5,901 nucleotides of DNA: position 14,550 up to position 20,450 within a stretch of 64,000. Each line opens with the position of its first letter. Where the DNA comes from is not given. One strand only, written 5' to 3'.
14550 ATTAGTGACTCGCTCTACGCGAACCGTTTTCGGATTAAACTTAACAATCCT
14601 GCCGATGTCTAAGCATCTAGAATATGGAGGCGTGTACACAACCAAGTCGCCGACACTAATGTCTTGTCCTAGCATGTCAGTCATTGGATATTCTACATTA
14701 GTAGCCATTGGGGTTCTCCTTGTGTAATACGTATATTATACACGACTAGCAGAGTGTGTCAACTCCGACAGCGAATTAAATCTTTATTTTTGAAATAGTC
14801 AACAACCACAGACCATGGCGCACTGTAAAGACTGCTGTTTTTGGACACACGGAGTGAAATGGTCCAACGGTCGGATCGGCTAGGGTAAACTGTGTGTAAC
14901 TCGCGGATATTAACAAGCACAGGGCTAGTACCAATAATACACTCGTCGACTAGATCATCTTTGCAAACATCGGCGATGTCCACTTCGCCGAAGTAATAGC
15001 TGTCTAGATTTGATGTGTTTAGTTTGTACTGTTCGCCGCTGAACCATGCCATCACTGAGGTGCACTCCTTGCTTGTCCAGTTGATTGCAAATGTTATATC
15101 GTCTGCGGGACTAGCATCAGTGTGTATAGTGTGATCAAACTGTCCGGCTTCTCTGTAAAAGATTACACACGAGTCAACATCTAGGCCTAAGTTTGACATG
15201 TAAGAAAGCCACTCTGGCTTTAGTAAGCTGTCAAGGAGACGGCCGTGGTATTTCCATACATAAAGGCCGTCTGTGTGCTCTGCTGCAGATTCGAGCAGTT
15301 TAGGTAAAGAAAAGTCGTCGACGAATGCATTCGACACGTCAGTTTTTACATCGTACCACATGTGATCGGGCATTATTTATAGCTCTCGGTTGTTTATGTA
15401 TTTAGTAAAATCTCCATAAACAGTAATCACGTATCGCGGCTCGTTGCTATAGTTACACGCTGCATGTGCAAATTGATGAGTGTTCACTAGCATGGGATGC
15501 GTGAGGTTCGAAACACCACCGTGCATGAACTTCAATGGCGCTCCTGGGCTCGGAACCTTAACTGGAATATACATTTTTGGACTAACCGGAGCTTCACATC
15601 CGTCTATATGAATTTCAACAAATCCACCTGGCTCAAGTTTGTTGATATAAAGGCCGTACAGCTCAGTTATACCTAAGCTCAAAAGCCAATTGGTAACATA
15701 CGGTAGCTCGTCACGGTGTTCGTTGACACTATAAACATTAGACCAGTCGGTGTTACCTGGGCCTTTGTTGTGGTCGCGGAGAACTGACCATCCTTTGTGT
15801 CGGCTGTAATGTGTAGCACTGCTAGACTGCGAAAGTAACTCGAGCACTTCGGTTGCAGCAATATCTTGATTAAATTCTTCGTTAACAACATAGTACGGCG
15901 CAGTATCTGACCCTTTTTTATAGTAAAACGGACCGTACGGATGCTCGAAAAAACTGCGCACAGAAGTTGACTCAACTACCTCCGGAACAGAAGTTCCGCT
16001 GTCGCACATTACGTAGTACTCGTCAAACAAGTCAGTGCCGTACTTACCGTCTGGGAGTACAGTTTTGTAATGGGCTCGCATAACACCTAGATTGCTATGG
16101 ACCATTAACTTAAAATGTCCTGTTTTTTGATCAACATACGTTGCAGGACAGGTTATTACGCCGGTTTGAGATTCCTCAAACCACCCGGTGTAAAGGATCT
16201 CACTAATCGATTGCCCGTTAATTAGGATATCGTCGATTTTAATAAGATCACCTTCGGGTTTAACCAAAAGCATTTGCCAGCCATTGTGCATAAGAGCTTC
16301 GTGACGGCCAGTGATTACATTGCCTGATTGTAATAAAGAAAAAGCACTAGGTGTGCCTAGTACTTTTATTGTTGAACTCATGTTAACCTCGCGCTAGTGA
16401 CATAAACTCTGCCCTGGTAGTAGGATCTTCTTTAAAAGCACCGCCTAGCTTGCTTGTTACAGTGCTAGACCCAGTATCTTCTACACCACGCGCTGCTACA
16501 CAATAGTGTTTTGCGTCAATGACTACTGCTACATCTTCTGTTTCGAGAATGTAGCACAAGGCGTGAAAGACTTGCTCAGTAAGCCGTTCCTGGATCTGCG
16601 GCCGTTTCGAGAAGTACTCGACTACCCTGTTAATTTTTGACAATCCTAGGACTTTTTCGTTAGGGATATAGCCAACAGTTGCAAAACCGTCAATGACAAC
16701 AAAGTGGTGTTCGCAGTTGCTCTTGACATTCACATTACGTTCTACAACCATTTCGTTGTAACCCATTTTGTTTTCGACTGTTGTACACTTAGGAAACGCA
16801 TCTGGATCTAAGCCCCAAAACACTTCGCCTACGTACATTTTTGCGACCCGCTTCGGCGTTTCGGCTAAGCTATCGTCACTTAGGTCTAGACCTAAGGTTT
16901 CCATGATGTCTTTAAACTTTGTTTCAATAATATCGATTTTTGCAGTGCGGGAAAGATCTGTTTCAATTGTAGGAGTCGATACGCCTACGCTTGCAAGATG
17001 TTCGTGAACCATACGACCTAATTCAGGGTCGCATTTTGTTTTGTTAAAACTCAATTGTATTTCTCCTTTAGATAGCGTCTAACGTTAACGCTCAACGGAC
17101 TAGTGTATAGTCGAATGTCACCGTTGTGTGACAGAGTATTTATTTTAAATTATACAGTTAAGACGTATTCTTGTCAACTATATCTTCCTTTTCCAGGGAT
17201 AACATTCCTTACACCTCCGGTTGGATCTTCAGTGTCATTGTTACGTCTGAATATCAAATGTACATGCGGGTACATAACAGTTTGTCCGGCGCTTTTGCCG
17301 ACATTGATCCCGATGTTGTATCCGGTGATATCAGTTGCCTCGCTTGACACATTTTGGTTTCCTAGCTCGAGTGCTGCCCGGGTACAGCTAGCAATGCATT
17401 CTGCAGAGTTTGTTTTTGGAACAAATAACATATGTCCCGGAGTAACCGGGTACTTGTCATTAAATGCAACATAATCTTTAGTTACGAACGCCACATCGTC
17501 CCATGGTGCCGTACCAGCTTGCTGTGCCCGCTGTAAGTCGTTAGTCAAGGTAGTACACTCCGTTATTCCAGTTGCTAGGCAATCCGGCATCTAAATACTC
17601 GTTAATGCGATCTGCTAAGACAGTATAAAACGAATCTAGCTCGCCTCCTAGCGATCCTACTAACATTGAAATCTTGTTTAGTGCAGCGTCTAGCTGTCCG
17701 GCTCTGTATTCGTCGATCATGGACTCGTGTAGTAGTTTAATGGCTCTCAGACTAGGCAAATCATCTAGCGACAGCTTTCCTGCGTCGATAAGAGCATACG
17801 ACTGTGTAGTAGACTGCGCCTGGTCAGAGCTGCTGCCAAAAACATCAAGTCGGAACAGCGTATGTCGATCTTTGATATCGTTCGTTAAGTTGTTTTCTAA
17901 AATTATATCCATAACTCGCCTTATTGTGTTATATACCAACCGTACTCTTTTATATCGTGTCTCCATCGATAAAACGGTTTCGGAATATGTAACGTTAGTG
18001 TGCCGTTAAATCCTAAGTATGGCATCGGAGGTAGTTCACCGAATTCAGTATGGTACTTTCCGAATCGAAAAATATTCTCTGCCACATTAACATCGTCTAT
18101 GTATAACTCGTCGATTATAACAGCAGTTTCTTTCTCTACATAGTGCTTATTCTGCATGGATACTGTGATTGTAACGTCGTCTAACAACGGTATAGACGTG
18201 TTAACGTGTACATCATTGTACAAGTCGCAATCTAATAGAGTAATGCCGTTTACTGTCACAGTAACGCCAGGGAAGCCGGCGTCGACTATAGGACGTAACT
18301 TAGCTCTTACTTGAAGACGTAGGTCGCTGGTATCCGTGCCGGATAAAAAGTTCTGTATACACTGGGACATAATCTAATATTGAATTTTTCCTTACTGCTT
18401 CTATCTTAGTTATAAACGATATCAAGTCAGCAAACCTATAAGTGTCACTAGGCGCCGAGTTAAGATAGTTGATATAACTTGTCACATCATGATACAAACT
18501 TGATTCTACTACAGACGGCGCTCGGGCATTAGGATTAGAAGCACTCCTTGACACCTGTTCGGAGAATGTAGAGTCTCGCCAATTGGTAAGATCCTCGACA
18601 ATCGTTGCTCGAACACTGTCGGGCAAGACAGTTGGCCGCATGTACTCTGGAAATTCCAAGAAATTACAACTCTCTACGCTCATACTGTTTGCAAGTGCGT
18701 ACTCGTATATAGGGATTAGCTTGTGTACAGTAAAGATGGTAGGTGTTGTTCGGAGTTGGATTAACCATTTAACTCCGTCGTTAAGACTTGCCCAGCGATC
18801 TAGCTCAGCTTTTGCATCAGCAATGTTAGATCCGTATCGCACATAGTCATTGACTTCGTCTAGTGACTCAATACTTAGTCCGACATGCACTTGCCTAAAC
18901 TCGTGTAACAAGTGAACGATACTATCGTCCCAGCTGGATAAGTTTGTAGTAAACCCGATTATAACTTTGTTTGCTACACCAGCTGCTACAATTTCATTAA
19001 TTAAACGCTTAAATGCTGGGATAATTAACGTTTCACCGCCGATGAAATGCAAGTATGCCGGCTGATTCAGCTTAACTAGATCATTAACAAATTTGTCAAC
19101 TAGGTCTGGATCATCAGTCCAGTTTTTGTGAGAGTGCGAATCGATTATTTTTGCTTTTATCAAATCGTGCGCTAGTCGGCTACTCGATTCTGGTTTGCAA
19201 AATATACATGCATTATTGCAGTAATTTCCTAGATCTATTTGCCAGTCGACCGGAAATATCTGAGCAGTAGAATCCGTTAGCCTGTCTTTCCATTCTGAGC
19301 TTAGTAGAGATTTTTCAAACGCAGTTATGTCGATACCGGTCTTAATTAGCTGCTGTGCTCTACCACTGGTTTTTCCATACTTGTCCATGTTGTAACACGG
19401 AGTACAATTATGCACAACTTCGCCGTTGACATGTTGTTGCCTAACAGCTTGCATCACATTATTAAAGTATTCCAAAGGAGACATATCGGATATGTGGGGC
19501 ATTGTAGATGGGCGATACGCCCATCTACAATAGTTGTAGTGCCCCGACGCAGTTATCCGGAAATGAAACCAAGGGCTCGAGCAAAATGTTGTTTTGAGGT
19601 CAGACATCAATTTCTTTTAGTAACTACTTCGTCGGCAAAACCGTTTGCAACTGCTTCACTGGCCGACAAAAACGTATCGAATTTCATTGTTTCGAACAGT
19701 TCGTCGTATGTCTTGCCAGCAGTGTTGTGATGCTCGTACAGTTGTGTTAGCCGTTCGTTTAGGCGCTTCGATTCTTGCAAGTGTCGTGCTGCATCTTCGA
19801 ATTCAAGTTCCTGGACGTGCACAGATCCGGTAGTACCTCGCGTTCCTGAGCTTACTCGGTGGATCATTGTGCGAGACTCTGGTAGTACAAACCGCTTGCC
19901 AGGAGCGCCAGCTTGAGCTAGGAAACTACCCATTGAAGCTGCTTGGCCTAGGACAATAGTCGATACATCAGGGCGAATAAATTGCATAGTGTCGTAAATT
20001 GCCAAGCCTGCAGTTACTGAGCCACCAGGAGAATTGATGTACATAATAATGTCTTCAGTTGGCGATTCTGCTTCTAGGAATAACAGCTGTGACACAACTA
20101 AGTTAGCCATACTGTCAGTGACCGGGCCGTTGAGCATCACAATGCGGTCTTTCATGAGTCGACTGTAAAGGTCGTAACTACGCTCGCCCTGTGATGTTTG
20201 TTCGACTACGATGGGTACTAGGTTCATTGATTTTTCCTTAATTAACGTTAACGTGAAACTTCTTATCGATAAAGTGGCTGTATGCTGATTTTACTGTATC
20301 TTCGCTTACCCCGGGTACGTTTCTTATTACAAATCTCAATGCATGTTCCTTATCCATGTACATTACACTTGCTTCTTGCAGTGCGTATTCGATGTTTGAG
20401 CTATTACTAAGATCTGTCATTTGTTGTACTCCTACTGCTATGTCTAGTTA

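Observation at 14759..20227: Eight-gene operon ClpP / SPASM radical-SAM / 2 unknowns / HIT / GTP cyclohydrolase I / 334-aa unknown / 2OG-oxygenase-like: candidate uncharacterised modification pathway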

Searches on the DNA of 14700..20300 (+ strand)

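Call 5: search_dna_similar(query=window:14700-20300:+, collection=phages, mode=near, max_rows=25)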
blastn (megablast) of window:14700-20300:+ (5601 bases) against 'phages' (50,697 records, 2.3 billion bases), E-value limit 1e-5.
No match.
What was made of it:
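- Tried and rejected: Megablast of the region against GenBank phages: no match (call 5).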

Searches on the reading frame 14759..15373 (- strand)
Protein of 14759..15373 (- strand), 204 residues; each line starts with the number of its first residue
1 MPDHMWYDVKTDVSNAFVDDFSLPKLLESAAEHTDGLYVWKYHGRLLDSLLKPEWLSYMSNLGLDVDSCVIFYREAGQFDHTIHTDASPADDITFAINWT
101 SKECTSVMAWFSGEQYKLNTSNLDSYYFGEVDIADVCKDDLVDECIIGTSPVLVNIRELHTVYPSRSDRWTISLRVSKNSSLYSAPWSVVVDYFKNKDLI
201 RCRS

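Call 3: search_protein_families(library=pfam, proteins=[window:14759-15373:-], max_evalue=0.1)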
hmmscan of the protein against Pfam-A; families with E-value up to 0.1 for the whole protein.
window:14759-15373:- (204 aa): 0 families

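Call 4: search_protein_families(library=phrogs, proteins=[window:14759-15373:-], max_evalue=0.01)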
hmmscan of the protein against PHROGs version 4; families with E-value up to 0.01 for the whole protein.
window:14759-15373:- (204 aa): 0 families

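Call 6: search_protein_families(library=ncbifam, proteins=[window:14759-15373:-], max_evalue=0.1)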
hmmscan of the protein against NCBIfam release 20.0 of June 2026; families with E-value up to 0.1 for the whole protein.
window:14759-15373:- (204 aa): 0 families

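Call 21: find_homologous_proteins(query=window:14759-15373:-)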
Query window:14759-15373:- (204 aa): 1 proteins with E <= 0.001 among 75 candidates.
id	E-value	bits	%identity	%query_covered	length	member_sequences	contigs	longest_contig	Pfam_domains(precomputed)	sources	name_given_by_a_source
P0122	5.8e-133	459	100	98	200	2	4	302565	-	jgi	jgi:hypothetical protein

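Call 73: search_solved_structures(query=window:14759-15373:-, max_evalue=10)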
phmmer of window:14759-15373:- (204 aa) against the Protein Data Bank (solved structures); distinct sequences matched with E-value up to 10: 0.
